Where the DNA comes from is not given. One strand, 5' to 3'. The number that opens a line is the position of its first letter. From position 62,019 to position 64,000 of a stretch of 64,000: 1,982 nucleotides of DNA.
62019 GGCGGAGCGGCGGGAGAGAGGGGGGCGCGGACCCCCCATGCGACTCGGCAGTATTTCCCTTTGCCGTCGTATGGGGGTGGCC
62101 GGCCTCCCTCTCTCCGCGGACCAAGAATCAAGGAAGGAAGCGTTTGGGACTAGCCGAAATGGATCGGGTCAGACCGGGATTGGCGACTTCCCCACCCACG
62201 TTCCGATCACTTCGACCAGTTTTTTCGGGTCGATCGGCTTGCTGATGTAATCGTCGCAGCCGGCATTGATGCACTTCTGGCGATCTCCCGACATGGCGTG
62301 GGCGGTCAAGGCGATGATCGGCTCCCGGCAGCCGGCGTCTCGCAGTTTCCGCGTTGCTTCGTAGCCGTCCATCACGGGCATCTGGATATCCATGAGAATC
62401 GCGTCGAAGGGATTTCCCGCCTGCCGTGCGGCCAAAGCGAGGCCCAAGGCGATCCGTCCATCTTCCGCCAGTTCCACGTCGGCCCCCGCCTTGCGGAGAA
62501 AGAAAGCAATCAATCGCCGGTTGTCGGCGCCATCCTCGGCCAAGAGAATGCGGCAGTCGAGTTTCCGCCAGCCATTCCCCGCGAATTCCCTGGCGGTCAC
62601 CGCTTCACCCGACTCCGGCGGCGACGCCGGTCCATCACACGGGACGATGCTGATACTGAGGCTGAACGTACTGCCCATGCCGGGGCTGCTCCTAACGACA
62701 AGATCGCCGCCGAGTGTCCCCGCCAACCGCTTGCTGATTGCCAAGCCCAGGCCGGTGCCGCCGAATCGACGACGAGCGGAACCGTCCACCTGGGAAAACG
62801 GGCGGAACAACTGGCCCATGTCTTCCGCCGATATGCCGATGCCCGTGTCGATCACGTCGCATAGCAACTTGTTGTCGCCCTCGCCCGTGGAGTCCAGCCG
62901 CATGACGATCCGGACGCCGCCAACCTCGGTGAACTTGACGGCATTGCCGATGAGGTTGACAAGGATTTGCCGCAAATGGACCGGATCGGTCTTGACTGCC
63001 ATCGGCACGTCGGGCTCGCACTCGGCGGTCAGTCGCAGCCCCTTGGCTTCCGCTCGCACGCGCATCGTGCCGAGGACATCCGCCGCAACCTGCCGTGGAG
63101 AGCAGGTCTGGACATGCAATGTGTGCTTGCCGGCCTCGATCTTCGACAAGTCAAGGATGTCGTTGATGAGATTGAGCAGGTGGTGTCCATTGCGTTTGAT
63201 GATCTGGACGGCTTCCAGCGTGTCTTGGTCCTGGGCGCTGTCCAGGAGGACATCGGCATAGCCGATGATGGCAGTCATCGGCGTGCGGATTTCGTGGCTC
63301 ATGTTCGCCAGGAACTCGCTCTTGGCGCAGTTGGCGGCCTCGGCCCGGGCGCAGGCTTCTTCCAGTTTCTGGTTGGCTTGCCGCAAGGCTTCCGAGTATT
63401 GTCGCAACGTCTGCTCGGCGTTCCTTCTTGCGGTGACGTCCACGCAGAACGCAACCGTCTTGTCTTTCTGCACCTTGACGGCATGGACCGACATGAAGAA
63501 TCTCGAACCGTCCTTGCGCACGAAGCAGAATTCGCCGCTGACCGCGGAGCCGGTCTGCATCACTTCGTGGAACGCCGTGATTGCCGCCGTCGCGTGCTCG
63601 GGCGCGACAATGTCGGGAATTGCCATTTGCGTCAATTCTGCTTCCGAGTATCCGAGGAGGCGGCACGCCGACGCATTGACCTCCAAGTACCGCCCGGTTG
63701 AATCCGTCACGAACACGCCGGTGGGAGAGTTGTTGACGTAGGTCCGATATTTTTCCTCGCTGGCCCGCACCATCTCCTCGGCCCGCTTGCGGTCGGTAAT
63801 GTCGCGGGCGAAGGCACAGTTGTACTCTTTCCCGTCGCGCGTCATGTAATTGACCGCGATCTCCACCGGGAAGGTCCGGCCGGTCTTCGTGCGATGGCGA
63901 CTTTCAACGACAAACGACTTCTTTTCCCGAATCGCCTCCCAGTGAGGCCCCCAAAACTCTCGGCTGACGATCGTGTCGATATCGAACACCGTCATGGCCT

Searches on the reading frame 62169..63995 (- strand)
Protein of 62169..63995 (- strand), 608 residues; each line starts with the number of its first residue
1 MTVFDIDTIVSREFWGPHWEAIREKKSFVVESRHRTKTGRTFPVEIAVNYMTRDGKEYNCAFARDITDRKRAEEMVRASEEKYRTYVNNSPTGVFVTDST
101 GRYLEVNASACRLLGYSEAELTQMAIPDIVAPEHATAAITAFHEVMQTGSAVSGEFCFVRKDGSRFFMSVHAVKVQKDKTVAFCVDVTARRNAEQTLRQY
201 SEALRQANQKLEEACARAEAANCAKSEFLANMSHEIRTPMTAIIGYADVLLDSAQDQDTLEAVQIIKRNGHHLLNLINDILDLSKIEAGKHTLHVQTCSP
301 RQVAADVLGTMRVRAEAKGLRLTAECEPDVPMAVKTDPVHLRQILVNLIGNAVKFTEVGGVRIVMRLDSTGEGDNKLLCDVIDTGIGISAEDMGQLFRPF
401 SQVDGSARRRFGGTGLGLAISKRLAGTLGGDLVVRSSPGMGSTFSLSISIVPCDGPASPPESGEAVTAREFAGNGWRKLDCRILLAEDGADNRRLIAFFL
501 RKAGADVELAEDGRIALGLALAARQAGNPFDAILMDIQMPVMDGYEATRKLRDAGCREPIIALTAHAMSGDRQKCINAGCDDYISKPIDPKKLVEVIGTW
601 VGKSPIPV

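Call 72: search_protein_families(library=pfam, proteins=[window:62169-63995:-], max_evalue=0.001)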
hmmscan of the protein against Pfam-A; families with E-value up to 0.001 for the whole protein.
window:62169-63995:- (608 aa): 9 families
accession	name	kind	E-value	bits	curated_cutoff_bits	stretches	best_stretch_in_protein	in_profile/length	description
PF02518.31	HATPase_c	-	7.9e-26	91.1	26.4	1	337-448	2-107/111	Histidine kinase-, DNA gyrase B-, and HSP90-like ATPase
PF00072.30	Response_reg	-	1.6e-25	89.9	30.2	1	483-597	1-110/111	Response regulator receiver domain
PF00512.31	HisKA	-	1.5e-22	79.8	26.9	1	224-289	1-66/66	His Kinase A (phospho-acceptor) domain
PF13426.13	PAS_9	-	1.4e-19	70.7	27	1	91-188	1-102/103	PAS domain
PF00989.32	PAS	-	4.3e-15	56.1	22.6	1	81-180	1-101/113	PAS fold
PF08448.16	PAS_4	-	2.4e-14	54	23.1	1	87-191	1-109/110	PAS fold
PF08447.18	PAS_3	-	3e-13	50.3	25.6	1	104-178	2-79/89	PAS fold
PF13188.13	PAS_8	-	2.8e-09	37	21.8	1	81-128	1-48/65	PAS domain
PF14598.12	PAS_11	-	0.00065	20.1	25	0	97-172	8-81/109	PAS domain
